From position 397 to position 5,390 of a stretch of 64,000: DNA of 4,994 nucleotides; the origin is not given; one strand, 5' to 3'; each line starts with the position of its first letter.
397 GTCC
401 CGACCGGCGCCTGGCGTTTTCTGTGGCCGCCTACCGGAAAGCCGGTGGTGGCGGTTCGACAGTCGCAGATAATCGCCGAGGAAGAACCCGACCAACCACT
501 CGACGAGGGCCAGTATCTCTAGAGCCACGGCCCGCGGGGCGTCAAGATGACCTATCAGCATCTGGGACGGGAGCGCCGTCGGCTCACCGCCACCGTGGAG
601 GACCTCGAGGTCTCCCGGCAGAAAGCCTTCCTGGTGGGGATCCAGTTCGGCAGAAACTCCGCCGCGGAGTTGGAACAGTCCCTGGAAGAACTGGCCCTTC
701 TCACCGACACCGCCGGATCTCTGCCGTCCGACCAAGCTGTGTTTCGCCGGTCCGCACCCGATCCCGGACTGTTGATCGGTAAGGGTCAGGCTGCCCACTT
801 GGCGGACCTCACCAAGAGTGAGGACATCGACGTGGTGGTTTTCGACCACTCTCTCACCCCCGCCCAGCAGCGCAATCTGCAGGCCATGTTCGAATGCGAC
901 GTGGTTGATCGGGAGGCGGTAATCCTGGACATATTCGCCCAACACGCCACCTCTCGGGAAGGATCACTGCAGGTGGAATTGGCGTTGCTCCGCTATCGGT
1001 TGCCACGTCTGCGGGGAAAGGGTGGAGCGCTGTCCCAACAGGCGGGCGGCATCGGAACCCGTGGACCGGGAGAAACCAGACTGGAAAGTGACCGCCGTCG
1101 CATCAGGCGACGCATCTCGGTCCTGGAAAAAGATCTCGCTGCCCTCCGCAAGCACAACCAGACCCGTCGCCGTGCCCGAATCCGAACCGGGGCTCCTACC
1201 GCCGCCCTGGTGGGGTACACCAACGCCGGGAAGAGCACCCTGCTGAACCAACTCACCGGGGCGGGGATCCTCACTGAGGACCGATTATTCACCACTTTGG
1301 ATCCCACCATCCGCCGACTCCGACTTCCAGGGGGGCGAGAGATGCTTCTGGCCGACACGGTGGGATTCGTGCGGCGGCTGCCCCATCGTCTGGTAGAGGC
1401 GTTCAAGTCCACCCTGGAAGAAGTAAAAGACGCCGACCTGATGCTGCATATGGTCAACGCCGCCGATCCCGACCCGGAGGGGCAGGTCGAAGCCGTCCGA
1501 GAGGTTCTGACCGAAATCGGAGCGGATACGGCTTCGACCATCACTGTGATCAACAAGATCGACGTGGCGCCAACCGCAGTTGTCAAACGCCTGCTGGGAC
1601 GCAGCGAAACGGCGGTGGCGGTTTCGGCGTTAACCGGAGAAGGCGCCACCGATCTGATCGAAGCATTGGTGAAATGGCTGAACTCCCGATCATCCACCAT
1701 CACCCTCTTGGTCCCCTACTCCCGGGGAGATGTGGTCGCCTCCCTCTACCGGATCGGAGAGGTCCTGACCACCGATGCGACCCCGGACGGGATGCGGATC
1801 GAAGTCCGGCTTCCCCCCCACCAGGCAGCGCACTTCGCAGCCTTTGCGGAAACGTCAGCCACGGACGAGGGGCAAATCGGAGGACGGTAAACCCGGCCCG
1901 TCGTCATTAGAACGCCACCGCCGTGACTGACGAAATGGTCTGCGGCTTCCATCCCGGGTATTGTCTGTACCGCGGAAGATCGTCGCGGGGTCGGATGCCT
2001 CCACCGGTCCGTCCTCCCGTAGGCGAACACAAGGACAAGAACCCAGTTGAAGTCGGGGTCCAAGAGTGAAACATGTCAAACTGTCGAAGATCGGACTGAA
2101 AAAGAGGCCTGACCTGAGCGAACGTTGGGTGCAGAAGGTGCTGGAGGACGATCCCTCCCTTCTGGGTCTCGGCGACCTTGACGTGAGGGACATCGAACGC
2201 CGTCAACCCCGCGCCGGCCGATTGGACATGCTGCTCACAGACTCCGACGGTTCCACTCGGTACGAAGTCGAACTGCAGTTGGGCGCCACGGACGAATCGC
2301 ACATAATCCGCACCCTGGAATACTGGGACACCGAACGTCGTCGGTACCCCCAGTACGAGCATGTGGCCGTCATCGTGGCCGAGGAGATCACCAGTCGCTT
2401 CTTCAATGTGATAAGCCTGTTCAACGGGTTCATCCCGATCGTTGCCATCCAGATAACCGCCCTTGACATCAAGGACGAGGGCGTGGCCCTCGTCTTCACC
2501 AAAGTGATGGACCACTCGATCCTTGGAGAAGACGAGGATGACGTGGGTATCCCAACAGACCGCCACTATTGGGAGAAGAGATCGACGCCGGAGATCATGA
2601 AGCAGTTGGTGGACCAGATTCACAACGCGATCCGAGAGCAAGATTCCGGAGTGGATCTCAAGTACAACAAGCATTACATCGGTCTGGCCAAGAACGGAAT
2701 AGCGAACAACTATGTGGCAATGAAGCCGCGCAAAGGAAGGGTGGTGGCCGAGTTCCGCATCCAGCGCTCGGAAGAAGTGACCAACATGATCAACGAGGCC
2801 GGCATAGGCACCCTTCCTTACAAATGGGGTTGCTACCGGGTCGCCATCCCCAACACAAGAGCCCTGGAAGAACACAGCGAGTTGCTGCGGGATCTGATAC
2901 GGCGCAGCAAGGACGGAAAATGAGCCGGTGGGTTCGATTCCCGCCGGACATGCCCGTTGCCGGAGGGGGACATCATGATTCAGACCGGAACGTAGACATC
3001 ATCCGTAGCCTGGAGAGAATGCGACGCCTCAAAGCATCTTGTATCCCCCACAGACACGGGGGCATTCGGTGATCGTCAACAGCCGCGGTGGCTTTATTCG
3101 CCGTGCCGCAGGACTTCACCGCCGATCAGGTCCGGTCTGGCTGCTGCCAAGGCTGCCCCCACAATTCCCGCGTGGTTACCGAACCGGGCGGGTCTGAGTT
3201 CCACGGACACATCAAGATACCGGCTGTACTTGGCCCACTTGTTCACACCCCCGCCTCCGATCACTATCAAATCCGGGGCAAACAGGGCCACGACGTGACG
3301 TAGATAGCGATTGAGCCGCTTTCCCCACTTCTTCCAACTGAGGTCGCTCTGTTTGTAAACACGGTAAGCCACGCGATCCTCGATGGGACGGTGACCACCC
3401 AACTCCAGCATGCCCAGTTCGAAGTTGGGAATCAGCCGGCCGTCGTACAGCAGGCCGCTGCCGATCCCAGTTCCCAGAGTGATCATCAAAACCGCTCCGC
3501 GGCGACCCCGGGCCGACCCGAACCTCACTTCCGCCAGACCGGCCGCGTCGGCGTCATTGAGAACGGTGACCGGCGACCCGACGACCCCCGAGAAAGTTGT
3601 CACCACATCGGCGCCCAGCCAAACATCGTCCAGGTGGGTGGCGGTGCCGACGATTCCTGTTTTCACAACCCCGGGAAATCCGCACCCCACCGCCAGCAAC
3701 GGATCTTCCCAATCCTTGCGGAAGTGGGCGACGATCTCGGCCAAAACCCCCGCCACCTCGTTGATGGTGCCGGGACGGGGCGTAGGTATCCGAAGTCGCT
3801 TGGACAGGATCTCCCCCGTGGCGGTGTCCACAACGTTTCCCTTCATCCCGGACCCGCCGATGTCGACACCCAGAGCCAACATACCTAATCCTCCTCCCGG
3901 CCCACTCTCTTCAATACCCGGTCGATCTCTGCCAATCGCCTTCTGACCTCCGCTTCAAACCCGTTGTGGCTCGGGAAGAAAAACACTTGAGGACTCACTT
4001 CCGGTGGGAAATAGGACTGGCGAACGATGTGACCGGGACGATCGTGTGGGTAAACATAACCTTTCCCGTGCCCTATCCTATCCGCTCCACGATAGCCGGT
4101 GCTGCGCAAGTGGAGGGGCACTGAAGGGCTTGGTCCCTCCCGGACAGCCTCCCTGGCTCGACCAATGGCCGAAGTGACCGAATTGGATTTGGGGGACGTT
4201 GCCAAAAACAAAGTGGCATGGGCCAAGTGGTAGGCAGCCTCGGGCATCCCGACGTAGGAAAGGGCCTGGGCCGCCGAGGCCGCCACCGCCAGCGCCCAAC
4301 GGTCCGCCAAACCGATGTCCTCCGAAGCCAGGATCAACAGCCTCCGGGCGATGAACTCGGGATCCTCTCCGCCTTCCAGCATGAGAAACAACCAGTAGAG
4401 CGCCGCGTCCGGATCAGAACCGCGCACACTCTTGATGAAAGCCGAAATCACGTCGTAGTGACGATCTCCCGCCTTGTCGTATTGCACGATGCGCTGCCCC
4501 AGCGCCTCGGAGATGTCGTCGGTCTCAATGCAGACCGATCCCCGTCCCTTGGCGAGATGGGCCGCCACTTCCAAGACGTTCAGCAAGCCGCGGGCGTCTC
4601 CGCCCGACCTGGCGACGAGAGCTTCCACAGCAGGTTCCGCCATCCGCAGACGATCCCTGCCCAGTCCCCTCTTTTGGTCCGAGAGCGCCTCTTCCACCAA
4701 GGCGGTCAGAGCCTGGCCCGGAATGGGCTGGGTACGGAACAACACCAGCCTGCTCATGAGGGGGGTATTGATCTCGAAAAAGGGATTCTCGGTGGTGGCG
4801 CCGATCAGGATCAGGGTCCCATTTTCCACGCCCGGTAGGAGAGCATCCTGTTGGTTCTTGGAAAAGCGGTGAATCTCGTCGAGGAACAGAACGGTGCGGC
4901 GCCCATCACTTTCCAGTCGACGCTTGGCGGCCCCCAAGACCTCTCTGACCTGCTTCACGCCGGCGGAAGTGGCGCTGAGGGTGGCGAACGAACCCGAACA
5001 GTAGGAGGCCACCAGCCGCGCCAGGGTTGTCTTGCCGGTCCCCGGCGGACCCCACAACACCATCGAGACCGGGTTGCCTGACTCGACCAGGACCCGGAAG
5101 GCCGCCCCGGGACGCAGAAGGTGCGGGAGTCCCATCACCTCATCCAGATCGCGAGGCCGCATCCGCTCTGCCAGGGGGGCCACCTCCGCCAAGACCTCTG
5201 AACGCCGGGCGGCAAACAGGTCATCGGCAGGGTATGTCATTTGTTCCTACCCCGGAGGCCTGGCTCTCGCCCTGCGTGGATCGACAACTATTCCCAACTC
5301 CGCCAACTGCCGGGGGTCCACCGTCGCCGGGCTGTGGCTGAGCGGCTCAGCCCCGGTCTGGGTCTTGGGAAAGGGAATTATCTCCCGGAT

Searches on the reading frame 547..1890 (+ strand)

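Call 36: search_protein_families(library=ncbifam, proteins=[window:547-1890:+], max_evalue=1e-8)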
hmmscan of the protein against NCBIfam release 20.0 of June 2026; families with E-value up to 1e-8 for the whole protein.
window:547-1890:+ (447 aa): 11 families
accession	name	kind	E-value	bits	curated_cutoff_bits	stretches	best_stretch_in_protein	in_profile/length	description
TIGR03156.1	GTP_HflX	equivalog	5.1e-131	436.8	216.75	1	26-376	1-349/351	GTPase HflX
NF008280.0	PRK11058.1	equivalog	2.8e-103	346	441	1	25-423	9-407/426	ribosome rescue GTPase HflX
NF003661.0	PRK05291.1-3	equivalog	1.8e-17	63.8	380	1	183-383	186-375/448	tRNA uridine-5-carboxymethylaminomethyl(34) synthesis GTPase MnmE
NF000908.1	PRK00089.1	equivalog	2.8e-16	59.6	237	1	218-380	5-169/291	GTPase Era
TIGR03594.1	GTPase_EngA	equivalog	2.2e-15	56.6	306.7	1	218-381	2-163/432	ribosome biogenesis GTPase Der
TIGR02729.1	Obg_CgtA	equivalog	1.4e-14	53.8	280.25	1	219-378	160-328/329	Obg family GTPase CgtA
NF008956.1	PRK12299.1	equivalog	4.1e-14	52.3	300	1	220-378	162-325/327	GTPase ObgE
TIGR03918.1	GTP_HydF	equivalog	1.7e-12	46.9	325.55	1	219-387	10-176/392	[FeFe] hydrogenase H-cluster maturation GTPase HydF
NF008955.0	PRK12297.1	equivalog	3.4e-12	46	406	1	219-382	162-332/429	GTPase ObgE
NF007071.0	PRK09518.1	equivalog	2.7e-09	36.1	953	0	199-380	427-616/706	bifunctional cytidylate kinase/GTPase Der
TIGR00436.1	era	equivalog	5.1e-09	35.9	116.25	1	219-366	3-151/270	GTPase Era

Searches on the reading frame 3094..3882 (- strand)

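Call 36: search_protein_families(library=ncbifam, proteins=[window:3094-3882:-], max_evalue=1e-8)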
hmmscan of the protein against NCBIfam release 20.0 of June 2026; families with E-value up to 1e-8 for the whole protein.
window:3094-3882:- (262 aa): 7 families
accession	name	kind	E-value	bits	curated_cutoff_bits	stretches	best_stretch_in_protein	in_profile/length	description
NF045942.1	PolPhglucPhase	equivalog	2.6e-81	272.9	250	1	3-247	2-241/242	polyphosphate--glucose phosphotransferase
TIGR00744.1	ROK_glcA_fam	subfamily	3.2e-21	75.9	260.35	1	4-169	1-164/318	ROK family glucokinase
NF007108.0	PRK09557.1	equivalog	2.5e-17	63.1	443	1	1-150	1-145/303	fructokinase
NF047821.1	NactlManKinNanK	equivalog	4.1e-15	56.1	450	1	1-151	1-144/288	N-acetylmannosamine kinase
NF003461.0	PRK05082.1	subfamily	2.3e-14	53.5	283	1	1-151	1-144/291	N-acetylmannosamine kinase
NF009835.0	PRK13310.1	equivalog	4.1e-10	39.5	380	1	4-152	3-146/303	N-acetylglucosamine kinase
NF007251.0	PRK09698.1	equivalog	5e-09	35.8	253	0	3-169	8-171/304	allose kinase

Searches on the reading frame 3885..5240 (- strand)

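Call 36: search_protein_families(library=ncbifam, proteins=[window:3885-5240:-], max_evalue=1e-8)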
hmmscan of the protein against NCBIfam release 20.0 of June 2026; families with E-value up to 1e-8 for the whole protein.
window:3885-5240:- (451 aa): 14 families
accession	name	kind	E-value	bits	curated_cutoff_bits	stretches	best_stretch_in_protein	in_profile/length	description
NF009881.0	PRK13341.1-2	equivalog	5.7e-143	477.4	651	1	7-437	2-432/736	AAA family ATPase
NF009883.0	PRK13341.1-4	equivalog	4e-140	468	668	1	6-438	4-436/729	AAA family ATPase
NF009882.0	PRK13341.1-3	equivalog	6.9e-118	394.7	1197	1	6-438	3-435/734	AAA family ATPase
NF009880.0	PRK13341.1-1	equivalog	1e-91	308.2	891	1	21-438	6-404/599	AAA family ATPase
NF011289.0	PRK14700.1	equivalog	1.5e-59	201.6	570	1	135-442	1-297/300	recombination factor protein RarA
NF001679.0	PRK00440.1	equivalog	2.1e-15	56.7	303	1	24-231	9-213/322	replication factor C small subunit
NF000868.0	PRK00080.1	equivalog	9.1e-12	44.5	282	1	24-151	16-140/330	Holliday junction branch migration DNA helicase RuvB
TIGR00635.1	ruvB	equivalog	3e-11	42.9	299.05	1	60-148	33-116/305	Holliday junction branch migration DNA helicase RuvB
TIGR02397.1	dnaX_nterm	equivalog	7.7e-11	41.8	250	0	90-249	94-241/355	DNA polymerase III subunit gamma/tau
TIGR02902.1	spore_lonB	equivalog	2.7e-10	39.5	723.3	0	20-81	52-110/531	ATP-dependent protease LonB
TIGR02928.1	TIGR02928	subfamily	1.7e-09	37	181.3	0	204-246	229-271/366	orc1/cdc6 family replication initiation protein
NF011522.0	PRK14961.1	equivalog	4.5e-09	35.6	562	0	90-238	96-236/363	DNA polymerase III subunits gamma and tau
TIGR02903.1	spore_lon_C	equivalog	4.8e-09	35.3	678.8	0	24-78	145-196/615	Lon family ATP-dependent protease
NF003229.0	PRK04195.1-5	equivalog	6.8e-09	34.9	280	0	22-230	6-215/413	replication factor C large subunit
